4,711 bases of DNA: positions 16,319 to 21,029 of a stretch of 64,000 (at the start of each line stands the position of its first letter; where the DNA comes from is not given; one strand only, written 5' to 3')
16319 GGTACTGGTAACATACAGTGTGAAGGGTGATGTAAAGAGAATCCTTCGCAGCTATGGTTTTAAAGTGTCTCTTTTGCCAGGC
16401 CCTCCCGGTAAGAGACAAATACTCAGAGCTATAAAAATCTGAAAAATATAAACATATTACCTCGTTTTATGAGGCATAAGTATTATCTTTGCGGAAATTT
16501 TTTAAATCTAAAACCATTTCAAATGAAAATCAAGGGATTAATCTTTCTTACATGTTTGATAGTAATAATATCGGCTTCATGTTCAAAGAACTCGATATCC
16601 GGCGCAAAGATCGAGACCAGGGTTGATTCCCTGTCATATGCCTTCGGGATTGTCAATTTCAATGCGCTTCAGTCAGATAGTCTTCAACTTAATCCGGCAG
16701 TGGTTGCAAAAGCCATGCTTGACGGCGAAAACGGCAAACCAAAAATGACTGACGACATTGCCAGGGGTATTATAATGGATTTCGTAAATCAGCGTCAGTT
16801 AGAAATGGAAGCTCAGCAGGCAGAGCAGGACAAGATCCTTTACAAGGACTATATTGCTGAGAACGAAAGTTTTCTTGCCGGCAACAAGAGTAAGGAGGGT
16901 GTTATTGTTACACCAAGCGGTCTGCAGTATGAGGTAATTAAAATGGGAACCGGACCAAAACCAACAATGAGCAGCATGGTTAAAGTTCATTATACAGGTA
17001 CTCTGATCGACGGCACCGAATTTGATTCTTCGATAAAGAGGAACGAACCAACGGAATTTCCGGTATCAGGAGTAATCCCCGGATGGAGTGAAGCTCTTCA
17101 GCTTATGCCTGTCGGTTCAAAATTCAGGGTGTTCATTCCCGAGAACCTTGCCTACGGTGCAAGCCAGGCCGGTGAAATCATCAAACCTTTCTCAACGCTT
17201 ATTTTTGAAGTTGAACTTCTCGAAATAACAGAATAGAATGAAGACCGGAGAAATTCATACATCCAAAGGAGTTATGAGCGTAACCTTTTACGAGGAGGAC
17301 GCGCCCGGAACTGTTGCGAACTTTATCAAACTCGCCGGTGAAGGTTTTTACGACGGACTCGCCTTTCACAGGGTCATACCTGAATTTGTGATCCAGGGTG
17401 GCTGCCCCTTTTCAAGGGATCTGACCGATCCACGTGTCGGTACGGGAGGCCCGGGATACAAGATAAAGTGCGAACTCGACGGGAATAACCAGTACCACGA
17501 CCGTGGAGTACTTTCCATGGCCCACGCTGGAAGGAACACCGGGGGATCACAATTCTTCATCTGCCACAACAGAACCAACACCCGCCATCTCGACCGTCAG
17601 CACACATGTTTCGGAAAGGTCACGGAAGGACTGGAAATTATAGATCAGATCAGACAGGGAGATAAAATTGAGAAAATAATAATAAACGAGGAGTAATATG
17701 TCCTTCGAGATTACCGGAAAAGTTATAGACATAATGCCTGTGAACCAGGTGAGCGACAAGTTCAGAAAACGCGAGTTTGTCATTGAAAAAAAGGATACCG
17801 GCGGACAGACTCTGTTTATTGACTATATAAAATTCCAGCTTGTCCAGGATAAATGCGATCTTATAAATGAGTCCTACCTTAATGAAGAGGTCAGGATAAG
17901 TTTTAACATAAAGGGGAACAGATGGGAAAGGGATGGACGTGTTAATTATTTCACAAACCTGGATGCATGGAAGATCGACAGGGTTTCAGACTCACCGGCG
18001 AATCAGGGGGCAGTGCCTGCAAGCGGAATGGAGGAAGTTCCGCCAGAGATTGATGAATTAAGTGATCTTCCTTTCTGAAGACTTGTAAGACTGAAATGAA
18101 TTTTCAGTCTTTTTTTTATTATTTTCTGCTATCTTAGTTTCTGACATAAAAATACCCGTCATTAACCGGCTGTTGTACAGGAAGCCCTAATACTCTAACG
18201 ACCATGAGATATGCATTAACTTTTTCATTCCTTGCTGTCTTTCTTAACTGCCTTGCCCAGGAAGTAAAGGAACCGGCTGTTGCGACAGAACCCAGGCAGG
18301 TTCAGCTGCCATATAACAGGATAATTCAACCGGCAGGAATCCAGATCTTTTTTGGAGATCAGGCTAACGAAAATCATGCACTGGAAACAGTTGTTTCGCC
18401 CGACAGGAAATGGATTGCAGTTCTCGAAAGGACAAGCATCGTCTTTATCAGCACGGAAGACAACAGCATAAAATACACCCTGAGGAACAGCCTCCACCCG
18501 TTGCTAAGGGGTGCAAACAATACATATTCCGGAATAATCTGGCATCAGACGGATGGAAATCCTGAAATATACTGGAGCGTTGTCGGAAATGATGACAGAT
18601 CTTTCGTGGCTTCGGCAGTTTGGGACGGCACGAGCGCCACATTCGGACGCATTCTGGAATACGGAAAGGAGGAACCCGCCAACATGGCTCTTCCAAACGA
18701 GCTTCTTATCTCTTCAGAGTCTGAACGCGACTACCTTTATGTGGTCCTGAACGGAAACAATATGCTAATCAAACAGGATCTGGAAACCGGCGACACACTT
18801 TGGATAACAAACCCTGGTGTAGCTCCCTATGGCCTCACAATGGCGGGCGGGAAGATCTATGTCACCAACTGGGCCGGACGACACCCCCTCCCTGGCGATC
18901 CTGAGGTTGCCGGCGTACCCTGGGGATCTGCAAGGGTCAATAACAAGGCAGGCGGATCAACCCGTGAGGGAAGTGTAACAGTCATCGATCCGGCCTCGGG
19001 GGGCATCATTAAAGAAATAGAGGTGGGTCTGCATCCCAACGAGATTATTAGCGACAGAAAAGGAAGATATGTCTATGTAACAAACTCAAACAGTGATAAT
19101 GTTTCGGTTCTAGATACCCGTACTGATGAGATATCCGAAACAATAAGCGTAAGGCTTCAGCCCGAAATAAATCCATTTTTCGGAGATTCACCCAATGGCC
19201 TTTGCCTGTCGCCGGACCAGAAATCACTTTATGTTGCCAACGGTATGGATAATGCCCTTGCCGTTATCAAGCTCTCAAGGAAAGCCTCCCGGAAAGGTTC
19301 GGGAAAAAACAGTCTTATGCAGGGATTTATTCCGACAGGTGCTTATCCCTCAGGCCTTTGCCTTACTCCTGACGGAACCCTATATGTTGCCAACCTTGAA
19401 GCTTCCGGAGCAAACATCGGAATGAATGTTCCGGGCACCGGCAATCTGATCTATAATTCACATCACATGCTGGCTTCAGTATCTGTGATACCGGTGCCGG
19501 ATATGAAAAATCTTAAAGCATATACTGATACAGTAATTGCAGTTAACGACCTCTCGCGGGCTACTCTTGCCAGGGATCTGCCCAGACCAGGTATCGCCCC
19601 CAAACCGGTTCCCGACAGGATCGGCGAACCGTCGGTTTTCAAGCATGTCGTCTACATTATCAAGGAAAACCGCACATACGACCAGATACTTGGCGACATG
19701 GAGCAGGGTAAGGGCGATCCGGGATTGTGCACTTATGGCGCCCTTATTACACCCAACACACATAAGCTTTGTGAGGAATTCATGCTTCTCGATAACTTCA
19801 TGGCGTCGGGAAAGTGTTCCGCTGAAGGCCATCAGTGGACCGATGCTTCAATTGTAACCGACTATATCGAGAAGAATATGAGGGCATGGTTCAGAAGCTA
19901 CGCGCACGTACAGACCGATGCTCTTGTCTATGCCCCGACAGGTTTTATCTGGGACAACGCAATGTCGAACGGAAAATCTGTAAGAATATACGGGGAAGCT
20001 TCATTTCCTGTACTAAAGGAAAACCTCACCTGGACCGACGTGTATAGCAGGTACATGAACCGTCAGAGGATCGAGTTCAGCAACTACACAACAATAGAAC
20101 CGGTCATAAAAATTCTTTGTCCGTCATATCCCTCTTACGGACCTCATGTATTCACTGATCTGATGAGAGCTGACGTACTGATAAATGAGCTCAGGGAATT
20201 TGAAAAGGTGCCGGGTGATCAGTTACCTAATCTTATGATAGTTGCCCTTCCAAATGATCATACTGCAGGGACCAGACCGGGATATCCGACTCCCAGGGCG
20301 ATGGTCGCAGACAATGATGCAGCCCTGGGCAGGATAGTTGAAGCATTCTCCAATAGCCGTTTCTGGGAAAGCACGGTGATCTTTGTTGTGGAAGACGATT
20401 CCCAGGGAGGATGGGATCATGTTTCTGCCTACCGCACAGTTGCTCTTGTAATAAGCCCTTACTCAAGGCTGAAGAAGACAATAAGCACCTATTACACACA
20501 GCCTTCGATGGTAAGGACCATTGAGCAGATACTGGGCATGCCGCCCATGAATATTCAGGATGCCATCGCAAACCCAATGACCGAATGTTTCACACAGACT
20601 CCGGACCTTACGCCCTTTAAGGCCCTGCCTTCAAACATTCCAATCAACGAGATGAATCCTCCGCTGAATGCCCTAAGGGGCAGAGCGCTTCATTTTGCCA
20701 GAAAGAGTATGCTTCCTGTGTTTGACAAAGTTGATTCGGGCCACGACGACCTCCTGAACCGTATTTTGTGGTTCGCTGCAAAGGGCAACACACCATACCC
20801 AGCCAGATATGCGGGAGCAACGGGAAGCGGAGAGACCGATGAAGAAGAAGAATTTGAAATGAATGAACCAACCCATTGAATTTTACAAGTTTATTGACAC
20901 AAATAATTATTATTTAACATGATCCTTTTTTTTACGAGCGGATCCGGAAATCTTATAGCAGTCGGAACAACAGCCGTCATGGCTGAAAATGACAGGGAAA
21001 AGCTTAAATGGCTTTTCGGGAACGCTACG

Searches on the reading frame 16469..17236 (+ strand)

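Call 6: search_protein_families(library=pfam, proteins=[window:16469-17236:+], max_evalue=0.00001)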
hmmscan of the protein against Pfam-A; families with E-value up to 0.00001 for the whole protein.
window:16469-17236:+ (255 aa): 2 families
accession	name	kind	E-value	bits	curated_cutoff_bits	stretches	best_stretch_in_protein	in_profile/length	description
PF00254.34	FKBP_C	-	1.6e-27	96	21.1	1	164-251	3-94/94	FKBP-type peptidyl-prolyl cis-trans isomerase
PF01346.23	FKBP_N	-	4.8e-19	69.4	22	1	53-156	2-97/97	Domain amino terminal to FKBP-type peptidyl-prolyl isomerase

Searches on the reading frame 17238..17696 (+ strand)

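Call 6: search_protein_families(library=pfam, proteins=[window:17238-17696:+], max_evalue=0.00001)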
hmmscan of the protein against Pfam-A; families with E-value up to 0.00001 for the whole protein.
window:17238-17696:+ (152 aa): 1 family
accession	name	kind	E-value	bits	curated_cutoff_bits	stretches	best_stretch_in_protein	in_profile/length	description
PF00160.26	Pro_isomerase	-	5.6e-41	140.9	21.7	1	5-143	3-142/159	Cyclophilin type peptidyl-prolyl cis-trans isomerase/CLD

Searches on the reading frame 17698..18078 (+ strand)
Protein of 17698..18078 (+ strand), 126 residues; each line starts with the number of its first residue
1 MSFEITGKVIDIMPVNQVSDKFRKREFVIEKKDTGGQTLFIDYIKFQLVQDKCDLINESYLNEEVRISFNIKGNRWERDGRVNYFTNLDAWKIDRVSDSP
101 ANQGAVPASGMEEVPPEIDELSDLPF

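Call 6: search_protein_families(library=pfam, proteins=[window:17698-18078:+], max_evalue=0.00001)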
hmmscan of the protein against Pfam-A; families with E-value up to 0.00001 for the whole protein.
window:17698-18078:+ (126 aa): 1 family
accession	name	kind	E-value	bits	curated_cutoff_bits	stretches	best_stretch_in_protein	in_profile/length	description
PF11325.14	DUF3127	-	1.8e-21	76.6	27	1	4-93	1-84/85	Domain of unknown function (DUF3127)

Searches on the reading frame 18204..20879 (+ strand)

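Call 6: search_protein_families(library=pfam, proteins=[window:18204-20879:+], max_evalue=0.00001)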
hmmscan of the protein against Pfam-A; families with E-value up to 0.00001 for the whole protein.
window:18204-20879:+ (891 aa): 2 families
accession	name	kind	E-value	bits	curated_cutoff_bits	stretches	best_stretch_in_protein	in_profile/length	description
PF04185.19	Phosphoesterase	-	9.2e-12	45.2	23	1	698-779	255-355/356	Phosphoesterase family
PF08450.18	SGL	-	1.6e-07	31.7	26.3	1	276-401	86-205/246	SMP-30/Gluconolactonase/LRE-like region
